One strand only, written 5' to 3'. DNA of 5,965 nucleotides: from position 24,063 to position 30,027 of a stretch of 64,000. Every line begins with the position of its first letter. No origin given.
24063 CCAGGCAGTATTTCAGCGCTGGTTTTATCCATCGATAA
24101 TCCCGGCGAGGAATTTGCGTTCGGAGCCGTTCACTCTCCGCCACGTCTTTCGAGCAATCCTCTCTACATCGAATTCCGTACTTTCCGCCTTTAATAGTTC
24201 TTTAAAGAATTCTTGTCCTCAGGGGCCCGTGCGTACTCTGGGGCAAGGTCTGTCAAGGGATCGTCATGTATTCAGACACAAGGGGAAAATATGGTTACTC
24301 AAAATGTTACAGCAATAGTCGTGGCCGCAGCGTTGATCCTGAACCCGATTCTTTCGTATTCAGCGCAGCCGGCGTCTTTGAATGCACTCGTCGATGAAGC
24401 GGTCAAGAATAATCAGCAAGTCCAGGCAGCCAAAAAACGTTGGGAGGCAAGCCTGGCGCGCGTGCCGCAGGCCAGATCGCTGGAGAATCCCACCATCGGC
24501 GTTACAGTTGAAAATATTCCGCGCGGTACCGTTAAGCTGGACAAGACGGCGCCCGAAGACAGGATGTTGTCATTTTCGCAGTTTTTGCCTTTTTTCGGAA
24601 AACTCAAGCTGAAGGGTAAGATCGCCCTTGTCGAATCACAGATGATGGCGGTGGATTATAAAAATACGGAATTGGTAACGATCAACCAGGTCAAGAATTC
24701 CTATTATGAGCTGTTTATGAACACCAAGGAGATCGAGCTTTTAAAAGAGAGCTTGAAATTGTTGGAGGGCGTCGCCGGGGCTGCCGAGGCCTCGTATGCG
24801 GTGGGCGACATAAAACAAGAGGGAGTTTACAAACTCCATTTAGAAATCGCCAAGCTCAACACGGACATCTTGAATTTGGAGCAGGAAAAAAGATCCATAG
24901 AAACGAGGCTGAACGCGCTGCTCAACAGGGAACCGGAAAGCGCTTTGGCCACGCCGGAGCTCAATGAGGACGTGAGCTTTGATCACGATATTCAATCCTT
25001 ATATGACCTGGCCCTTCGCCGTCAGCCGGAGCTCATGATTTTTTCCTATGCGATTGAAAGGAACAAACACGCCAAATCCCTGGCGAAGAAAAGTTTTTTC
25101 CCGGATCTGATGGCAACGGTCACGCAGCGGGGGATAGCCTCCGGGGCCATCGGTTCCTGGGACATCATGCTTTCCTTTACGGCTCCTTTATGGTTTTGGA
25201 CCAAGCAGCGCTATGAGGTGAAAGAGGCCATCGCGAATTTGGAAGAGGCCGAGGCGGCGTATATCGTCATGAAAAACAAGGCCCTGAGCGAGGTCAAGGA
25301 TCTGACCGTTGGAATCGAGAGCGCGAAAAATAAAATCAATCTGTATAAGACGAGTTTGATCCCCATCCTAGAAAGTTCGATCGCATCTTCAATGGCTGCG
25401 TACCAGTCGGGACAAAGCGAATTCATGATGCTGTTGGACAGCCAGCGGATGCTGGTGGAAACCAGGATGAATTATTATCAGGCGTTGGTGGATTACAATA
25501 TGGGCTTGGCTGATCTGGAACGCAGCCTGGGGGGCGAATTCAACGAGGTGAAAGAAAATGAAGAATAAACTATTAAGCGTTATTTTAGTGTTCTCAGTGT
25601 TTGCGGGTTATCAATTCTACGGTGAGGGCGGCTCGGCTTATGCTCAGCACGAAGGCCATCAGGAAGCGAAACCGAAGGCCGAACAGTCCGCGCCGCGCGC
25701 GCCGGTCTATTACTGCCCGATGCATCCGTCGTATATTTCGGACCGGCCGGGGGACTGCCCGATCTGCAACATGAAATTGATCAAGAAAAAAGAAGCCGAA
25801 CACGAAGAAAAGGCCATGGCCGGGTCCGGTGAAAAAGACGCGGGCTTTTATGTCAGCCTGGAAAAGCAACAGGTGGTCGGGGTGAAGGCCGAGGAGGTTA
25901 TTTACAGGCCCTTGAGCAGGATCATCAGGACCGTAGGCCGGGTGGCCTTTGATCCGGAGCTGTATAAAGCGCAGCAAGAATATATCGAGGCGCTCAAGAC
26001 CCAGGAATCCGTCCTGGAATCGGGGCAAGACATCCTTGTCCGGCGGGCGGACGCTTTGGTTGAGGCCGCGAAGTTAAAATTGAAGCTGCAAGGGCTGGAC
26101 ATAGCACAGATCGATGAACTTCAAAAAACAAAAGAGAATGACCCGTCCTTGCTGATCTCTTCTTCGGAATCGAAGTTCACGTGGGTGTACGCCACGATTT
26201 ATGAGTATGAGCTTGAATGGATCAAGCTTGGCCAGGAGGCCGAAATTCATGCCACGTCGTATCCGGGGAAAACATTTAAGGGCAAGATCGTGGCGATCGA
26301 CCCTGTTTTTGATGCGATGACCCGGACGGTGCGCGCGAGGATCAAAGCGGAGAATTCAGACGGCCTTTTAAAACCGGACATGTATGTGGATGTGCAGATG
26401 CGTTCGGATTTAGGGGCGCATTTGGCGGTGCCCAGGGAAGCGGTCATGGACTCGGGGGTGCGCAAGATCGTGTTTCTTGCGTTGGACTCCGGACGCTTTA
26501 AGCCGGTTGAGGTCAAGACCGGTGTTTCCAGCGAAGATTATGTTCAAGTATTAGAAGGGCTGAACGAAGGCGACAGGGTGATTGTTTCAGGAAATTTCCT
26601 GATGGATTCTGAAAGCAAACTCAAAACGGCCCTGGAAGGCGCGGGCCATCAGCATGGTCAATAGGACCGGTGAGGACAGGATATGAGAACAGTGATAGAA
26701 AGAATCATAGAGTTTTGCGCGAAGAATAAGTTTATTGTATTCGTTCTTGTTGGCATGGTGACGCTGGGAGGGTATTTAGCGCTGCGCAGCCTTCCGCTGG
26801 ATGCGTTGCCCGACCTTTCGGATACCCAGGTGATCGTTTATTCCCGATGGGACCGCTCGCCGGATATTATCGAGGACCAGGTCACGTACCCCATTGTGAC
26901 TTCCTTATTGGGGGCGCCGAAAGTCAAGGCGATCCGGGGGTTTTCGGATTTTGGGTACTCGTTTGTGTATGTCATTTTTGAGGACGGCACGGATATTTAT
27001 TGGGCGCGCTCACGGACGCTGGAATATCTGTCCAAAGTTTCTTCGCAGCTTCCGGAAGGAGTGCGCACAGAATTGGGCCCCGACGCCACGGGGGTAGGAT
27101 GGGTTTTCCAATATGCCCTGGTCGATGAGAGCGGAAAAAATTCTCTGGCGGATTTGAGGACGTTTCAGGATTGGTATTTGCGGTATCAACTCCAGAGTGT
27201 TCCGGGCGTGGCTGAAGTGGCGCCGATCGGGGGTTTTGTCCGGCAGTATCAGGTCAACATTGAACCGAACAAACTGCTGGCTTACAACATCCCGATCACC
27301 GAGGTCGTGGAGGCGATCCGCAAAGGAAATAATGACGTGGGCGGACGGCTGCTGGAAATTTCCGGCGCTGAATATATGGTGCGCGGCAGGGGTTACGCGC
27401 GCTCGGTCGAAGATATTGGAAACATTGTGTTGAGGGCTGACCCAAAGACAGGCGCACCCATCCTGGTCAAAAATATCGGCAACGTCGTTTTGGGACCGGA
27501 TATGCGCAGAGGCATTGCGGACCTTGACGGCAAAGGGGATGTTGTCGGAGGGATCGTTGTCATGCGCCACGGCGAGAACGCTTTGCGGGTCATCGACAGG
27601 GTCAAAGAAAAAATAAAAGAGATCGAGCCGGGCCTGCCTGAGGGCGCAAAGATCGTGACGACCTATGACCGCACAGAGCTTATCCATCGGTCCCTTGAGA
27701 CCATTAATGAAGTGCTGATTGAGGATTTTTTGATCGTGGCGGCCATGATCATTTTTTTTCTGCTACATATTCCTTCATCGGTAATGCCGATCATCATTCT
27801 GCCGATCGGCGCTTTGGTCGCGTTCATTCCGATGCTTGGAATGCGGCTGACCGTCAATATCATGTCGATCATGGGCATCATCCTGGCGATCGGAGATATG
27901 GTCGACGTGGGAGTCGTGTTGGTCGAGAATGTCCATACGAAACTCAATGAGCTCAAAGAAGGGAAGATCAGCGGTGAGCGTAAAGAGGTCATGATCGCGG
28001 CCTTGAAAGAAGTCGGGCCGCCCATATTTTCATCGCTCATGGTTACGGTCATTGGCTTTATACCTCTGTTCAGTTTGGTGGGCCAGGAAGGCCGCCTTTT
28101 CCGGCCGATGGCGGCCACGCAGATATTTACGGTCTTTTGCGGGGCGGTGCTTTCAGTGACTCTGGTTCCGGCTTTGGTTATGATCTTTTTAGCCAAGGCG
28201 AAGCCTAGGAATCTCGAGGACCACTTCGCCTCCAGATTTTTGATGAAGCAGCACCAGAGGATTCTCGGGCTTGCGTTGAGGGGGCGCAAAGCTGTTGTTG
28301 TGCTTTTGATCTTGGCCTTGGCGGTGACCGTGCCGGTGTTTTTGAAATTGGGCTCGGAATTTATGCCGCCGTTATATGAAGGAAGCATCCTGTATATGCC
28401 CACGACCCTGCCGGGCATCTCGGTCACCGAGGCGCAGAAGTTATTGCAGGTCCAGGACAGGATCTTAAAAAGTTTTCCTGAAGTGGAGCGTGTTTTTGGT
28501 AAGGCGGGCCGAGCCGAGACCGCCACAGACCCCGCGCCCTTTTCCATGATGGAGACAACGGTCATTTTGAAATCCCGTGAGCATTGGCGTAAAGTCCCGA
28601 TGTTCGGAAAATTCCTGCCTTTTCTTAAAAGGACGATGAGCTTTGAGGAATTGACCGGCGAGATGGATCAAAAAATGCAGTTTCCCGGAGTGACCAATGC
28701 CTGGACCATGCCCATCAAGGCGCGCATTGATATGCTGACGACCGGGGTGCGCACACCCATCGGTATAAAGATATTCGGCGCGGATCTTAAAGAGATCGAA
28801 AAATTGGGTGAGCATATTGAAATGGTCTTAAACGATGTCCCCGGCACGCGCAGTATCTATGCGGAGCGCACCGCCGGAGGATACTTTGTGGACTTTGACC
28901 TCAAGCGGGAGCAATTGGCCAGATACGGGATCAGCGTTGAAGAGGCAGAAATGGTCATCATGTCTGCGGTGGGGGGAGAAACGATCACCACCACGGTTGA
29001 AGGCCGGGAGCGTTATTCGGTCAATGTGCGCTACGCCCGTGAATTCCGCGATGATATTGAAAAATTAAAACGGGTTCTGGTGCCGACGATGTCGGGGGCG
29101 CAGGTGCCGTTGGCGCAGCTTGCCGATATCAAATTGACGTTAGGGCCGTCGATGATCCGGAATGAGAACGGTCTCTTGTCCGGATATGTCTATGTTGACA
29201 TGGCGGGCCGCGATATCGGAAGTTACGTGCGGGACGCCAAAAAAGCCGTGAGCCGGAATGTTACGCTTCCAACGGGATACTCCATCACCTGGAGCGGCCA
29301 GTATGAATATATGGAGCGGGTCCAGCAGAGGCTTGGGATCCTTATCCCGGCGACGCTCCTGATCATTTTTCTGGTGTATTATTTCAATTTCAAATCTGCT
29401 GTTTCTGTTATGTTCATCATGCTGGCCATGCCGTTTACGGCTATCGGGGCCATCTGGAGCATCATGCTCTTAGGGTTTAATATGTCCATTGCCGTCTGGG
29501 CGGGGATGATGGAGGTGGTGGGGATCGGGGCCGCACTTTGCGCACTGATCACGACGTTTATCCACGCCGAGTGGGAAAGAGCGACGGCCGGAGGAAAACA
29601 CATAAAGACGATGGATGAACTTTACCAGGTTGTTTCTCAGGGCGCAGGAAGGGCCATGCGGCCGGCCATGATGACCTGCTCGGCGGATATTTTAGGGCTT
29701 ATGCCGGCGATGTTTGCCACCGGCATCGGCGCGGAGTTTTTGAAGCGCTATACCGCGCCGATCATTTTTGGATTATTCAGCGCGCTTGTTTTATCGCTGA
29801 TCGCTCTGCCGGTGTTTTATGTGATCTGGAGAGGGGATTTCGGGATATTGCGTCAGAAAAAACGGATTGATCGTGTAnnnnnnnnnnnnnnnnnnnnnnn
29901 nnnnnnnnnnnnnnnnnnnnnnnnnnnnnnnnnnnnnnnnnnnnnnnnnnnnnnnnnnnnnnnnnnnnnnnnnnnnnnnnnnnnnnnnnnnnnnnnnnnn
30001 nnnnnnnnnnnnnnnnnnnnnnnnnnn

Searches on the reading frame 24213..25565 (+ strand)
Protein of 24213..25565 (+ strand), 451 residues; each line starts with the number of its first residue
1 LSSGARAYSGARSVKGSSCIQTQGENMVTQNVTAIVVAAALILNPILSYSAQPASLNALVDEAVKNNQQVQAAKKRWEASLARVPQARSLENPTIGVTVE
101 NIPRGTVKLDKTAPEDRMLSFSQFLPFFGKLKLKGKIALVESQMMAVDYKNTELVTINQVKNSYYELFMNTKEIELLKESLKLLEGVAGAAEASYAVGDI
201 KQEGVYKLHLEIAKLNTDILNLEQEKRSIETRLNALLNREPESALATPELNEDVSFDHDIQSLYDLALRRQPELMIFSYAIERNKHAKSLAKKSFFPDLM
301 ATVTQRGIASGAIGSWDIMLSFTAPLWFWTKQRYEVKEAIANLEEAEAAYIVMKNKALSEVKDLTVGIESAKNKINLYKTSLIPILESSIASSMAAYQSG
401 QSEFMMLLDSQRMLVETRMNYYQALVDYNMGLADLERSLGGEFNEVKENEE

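Call 92: search_protein_families(library=pfam, proteins=[window:24213-25565:+], max_evalue=0.00001)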
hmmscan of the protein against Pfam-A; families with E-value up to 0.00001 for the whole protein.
window:24213-25565:+ (451 aa): 1 family
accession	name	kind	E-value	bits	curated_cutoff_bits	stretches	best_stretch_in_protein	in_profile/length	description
PF02321.23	OEP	-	7.8e-44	150.2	22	2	261-440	2-187/187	Outer membrane efflux protein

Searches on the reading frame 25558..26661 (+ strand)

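Call 92: search_protein_families(library=pfam, proteins=[window:25558-26661:+], max_evalue=0.00001)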
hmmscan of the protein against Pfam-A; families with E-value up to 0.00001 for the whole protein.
window:25558-26661:+ (368 aa): 4 families
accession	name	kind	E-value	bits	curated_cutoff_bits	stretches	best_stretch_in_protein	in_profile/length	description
PF16576.10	HlyD_D23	-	2.5e-32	112.3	30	2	208-277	145-214/214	Barrel-sandwich domain of CusB or HlyD membrane-fusion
PF19335.5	HMBD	-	4.4e-14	52.6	23.6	1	50-77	1-28/28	Heavy metal binding domain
PF13437.12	HlyD_3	-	3e-08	34.8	22.2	1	208-272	36-104/106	HlyD family secretion protein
PF00529.27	CusB_dom_1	-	5e-06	27.1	26.5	0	216-268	12-71/89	Cation efflux system protein CusB domain 1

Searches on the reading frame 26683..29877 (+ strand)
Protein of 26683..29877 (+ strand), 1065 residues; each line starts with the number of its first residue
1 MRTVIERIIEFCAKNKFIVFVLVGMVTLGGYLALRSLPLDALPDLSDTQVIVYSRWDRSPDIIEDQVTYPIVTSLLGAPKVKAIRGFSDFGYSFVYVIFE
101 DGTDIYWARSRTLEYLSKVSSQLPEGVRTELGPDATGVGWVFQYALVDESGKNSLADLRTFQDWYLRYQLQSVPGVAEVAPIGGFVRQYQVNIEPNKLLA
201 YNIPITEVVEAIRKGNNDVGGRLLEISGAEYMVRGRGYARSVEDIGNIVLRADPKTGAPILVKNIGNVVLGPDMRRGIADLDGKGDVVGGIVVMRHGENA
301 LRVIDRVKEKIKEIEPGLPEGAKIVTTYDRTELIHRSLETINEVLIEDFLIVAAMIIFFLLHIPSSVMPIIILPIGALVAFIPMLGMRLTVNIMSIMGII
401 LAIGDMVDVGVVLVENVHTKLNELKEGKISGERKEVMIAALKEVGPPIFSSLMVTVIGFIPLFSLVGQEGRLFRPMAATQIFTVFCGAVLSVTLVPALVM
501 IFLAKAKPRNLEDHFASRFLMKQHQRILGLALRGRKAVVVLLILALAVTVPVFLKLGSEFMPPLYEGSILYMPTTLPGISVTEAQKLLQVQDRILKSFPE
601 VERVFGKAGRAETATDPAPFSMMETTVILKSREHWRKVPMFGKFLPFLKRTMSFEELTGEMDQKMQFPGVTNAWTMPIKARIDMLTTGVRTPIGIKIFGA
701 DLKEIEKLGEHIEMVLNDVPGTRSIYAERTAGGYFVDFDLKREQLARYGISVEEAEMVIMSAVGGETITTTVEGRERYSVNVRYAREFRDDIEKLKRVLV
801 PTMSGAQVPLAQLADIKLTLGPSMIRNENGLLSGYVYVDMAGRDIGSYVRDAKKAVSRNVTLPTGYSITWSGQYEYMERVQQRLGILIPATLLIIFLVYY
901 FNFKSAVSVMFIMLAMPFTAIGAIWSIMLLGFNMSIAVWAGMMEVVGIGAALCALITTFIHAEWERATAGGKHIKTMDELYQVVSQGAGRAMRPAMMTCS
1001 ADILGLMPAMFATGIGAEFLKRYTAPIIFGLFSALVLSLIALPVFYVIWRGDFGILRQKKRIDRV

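Call 92: search_protein_families(library=pfam, proteins=[window:26683-29877:+], max_evalue=0.00001)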
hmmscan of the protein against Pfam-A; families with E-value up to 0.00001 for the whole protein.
window:26683-29877:+ (1065 aa): 1 family
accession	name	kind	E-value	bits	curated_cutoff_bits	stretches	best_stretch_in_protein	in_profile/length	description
PF00873.25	ACR_tran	-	2.8e-205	684.6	28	1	8-1048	1-1019/1021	AcrB/AcrD/AcrF family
